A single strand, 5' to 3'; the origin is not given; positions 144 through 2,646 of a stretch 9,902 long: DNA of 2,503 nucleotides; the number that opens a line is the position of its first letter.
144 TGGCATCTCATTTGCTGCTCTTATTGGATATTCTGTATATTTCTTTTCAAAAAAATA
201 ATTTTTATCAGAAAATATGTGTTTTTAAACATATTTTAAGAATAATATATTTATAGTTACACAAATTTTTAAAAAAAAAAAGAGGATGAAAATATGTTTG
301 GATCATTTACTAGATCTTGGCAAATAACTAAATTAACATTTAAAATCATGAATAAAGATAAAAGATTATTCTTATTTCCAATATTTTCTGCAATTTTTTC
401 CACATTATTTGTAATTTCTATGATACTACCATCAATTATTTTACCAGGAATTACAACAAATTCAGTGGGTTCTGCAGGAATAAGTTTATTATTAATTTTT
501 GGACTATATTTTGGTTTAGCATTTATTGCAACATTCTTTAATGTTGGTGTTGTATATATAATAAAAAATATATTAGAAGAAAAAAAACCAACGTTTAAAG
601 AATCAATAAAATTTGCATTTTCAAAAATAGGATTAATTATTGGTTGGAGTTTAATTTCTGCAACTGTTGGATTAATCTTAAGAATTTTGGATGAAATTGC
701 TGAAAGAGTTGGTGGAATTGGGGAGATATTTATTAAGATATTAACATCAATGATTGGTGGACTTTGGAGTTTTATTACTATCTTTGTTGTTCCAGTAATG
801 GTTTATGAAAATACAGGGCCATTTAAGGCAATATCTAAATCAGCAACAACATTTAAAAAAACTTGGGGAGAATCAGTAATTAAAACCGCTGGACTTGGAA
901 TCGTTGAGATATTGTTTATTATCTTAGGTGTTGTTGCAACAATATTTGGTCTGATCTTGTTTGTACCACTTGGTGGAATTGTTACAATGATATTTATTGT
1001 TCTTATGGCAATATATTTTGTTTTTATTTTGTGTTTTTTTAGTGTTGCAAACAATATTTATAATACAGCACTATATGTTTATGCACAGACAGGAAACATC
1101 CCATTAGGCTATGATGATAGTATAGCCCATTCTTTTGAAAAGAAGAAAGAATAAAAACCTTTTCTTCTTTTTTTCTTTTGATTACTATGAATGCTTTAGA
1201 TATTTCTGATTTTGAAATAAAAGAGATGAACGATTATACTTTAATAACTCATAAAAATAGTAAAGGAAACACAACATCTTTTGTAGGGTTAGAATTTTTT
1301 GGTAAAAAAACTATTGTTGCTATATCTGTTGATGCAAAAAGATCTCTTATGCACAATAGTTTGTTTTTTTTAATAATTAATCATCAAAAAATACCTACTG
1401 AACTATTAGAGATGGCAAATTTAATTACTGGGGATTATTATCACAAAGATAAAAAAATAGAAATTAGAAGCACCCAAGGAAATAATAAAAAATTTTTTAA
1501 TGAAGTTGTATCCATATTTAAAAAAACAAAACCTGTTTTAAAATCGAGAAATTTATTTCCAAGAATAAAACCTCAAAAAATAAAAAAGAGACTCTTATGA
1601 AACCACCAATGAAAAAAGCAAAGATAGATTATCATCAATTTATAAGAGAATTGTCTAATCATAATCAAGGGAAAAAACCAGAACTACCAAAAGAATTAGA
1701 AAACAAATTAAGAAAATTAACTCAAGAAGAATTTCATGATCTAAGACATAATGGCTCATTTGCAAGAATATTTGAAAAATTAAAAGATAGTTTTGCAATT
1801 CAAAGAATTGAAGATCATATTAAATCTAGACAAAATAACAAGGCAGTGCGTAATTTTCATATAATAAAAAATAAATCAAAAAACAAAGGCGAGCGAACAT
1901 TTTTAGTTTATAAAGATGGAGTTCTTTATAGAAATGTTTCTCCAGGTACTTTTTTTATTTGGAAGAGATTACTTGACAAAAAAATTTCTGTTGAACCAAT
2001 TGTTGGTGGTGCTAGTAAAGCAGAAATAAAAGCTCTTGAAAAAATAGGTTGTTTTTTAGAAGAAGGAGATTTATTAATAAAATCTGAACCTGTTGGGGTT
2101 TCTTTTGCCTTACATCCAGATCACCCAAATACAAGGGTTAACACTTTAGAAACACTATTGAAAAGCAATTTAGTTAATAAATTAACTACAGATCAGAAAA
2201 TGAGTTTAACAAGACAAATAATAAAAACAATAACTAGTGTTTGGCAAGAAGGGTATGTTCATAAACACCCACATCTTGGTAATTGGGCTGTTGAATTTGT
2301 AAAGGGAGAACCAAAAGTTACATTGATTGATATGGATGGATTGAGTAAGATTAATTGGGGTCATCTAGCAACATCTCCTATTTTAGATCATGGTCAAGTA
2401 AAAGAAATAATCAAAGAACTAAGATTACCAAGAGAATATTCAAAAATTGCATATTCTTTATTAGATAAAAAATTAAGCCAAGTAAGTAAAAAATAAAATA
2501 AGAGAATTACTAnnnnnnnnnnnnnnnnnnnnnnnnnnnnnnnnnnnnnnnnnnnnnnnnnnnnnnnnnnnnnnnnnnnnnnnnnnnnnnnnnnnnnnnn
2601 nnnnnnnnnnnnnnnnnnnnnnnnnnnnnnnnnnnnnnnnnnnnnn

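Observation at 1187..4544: Compact four-gene cassette: orphan, two degenerate kinase-like paralogs and a kinase-deaminase fusion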

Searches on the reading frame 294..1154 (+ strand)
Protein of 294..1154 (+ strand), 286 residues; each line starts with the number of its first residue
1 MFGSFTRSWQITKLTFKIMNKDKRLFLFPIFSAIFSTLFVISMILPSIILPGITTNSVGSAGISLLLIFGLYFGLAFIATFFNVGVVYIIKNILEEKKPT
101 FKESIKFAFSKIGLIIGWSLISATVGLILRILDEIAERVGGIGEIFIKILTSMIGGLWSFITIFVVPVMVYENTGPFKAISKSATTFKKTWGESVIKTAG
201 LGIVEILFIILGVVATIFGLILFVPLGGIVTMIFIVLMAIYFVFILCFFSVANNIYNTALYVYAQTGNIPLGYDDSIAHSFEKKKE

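Call 3: search_protein_families(library=pfam, proteins=[window:294-1154:+], max_evalue=1)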
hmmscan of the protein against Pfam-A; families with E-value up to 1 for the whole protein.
window:294-1154:+ (286 aa): 4 families
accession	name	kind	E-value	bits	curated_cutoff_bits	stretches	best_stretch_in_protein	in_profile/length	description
PF19656.5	DUF6159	-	1.9e-28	100.2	27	1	64-268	3-201/204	Family of unknown function (DUF6159)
PF24400.1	DUF7544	-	9.1e-06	25.5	27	1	139-253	149-277/302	Family of unknown function (DUF7544)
PF10110.14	GPDPase_memb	-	2.5e-05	23.6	29.6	2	161-267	181-284/321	Membrane domain of glycerophosphoryl diester phosphodiesterase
PF05677.18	DUF818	-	0.098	12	20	1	203-240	33-75/365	Chlamydia CHLPS protein (DUF818)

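Call 5: search_protein_families(library=padloc, proteins=[window:294-1154:+], max_evalue=1)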
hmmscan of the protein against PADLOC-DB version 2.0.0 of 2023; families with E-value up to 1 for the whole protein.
window:294-1154:+ (286 aa): 0 families

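Call 6: search_protein_families(library=ncbifam, proteins=[window:294-1154:+], max_evalue=1)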
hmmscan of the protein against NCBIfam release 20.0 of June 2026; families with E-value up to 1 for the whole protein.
window:294-1154:+ (286 aa): 0 families

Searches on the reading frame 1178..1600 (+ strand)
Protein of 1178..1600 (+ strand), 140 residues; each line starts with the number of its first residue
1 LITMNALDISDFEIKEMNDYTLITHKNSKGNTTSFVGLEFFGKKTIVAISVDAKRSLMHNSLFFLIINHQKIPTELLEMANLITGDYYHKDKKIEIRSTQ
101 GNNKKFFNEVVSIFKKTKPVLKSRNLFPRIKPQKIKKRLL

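Call 3: search_protein_families(library=pfam, proteins=[window:1178-1600:+], max_evalue=1)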
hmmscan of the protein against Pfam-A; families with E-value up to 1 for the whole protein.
window:1178-1600:+ (140 aa): 0 families

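Call 5: search_protein_families(library=padloc, proteins=[window:1187-1600:+], max_evalue=1)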
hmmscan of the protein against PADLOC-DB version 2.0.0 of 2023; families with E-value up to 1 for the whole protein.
window:1187-1600:+ (137 aa): 1 family
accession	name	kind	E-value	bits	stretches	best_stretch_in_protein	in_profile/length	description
PDLC04611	PDC-M38A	-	0.0007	17.2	1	6-134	13-141/383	-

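Call 6: search_protein_families(library=ncbifam, proteins=[window:1187-1600:+], max_evalue=1)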
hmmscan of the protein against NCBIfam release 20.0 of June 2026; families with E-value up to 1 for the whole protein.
window:1187-1600:+ (137 aa): 1 family
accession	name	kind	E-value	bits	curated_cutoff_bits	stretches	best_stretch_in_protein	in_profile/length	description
TIGR03892.1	thiopep_precurs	subfamily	0.035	14.4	25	1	2-26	2-26/44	thiazolylpeptide-type bacteriocin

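Call 57: predict_structure(protein=window:1187-1597:+)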
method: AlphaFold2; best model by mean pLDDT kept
length: 137 residues; sequences in the alignment: 1
mean_pLDDT: 47.8   pTM: 0.35
mean pLDDT of the five models: 47.8, 45.7, 45.3, 42.2, 41.1
residues with pLDDT >= 90: 0; 70-90: 1; 50-70: 54; < 50: 82
segments of 3 or more residues with pLDDT < 50: 1-6, 36-60, 64-68, 78-90, 94-98, 114-137
pLDDT, mean of each block of 10 residues (from residue 1): 48 58 64 49 45 38 48 52 45 49 56 42 35 37
secondary structure, 60 per line:
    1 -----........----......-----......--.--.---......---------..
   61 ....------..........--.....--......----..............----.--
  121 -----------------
elements in order: E9-13 E18-23 E29-34 E44-49 E59-64 H71-80 E83-87 E90-95 H100-113

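Call 59: search_solved_structures(query=A6, max_evalue=10, show_alignments=1)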
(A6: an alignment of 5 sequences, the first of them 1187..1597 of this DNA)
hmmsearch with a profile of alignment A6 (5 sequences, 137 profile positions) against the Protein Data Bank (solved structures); distinct sequences matched with E-value up to 10: 5.
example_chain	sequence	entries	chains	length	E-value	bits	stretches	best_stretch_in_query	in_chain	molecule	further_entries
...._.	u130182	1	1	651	0.17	15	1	61-135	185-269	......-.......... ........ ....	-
7tr8_A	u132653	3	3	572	0.19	14.9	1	61-135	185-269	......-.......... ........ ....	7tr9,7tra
4etv_A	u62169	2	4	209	0.87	12.7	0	68-104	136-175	Ryanodine receptor 2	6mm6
6mm7_C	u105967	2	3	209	0.88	12.7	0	68-104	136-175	Ryanodine receptor 2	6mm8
2w0c_T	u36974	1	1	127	1.2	12.3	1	54-119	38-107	PROTEIN P6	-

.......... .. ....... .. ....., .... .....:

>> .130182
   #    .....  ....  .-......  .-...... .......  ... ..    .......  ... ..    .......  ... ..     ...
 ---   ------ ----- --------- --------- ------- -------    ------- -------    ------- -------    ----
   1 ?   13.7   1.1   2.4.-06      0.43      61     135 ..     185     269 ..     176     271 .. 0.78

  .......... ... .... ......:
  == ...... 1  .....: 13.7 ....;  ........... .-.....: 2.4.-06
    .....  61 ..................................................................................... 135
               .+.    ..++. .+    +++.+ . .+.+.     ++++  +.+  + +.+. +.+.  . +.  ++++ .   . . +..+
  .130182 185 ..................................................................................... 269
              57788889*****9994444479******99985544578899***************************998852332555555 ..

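Call 60: search_protein_families(library=padloc, alignment_id=A6, max_evalue=1)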
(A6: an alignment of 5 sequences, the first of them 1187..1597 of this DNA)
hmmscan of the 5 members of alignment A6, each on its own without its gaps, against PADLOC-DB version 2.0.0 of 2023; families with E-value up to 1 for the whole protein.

A. member 1, window:1187-1597:+ (137 aa): 1 family
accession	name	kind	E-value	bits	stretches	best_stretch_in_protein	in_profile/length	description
PDLC04611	PDC-M38A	-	0.0007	17.2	1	6-134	13-141/383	-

B. families by the number of members that match (of 5 scanned): 1 family
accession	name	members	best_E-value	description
PDLC04611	PDC-M38A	2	0.0007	-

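Call 61: search_protein_families(library=phrogs, proteins=[window:1187-1597:+], max_evalue=0.1)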
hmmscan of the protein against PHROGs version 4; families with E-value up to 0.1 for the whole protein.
window:1187-1597:+ (137 aa): 0 families

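Call 76: find_related_loci(query=A6, collection=viral_contigs, flank=6000)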
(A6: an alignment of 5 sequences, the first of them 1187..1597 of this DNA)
Query A6 (137 aa) in viral_contigs; peptide patterns used: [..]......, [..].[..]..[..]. (x = any residue, [..] = any of these).
275 stretches matched a pattern, but none encodes a relative of the query by tblastn (E <= 1e-3).

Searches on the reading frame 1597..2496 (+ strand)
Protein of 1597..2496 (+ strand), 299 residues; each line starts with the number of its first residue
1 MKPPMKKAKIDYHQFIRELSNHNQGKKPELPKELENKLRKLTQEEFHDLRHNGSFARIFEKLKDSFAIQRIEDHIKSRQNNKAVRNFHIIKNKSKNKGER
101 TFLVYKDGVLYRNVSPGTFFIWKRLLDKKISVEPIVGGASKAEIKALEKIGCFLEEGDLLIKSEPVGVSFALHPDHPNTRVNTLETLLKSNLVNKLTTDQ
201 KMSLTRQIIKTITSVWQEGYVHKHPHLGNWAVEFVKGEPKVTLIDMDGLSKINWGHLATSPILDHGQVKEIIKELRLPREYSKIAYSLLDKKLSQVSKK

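Call 3: search_protein_families(library=pfam, proteins=[window:1597-2496:+], max_evalue=1)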
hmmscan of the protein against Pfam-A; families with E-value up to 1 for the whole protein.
window:1597-2496:+ (299 aa): 1 family
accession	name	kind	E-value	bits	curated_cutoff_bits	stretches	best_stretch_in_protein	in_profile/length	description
PF24715.1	YxiF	-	0.49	10.8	25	1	32-104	3-77/140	YxiF protein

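Call 5: search_protein_families(library=padloc, proteins=[window:1597-2496:+], max_evalue=1)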
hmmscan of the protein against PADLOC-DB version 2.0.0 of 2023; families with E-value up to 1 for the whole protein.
window:1597-2496:+ (299 aa): 1 family
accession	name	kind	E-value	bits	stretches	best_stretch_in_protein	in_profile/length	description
PDLC02375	Stk2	-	0.0046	13.8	1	193-241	211-257/500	-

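Call 6: search_protein_families(library=ncbifam, proteins=[window:1597-2496:+], max_evalue=1)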
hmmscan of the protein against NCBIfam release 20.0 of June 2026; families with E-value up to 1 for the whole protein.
window:1597-2496:+ (299 aa): 0 families

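Call 56: predict_structure(alignment_id=A5)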
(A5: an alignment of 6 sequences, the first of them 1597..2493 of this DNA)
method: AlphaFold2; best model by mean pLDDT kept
length: 299 residues; sequences in the alignment: 6
mean_pLDDT: 51.5   pTM: 0.33
mean pLDDT of the five models: 51.5, 49.5, 49.4, 42.9, 42.9
residues with pLDDT >= 90: 0; 70-90: 62; 50-70: 79; < 50: 158
segments of 3 or more residues with pLDDT < 50: 1-6, 93-117, 130-176, 191-194, 201-207, 216-262, 275-278, 280-282, 296-299
pLDDT, mean of each block of 10 residues (from residue 1): 48 81 66 81 82 79 73 73 59 41 33 47 54 35 42 32 28 47 55 50 48 47 39 36 36 36 50 47 51 49
secondary structure, 60 per line:
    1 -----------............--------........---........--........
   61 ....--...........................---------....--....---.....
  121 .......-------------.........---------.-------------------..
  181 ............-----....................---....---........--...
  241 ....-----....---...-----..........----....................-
elements in order: H12-23 H32-39 H43-50 H53-64 H67-93 E103-106 E109-112 H116-127 H141-149 H179-192 H198-217 E221-224 E228-235 E238-244 H250-253 H265-274 H279-298

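Call 61: search_protein_families(library=phrogs, proteins=[window:1597-2493:+], max_evalue=0.1)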
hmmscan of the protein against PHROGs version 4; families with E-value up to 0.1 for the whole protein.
window:1597-2493:+ (299 aa): 0 families
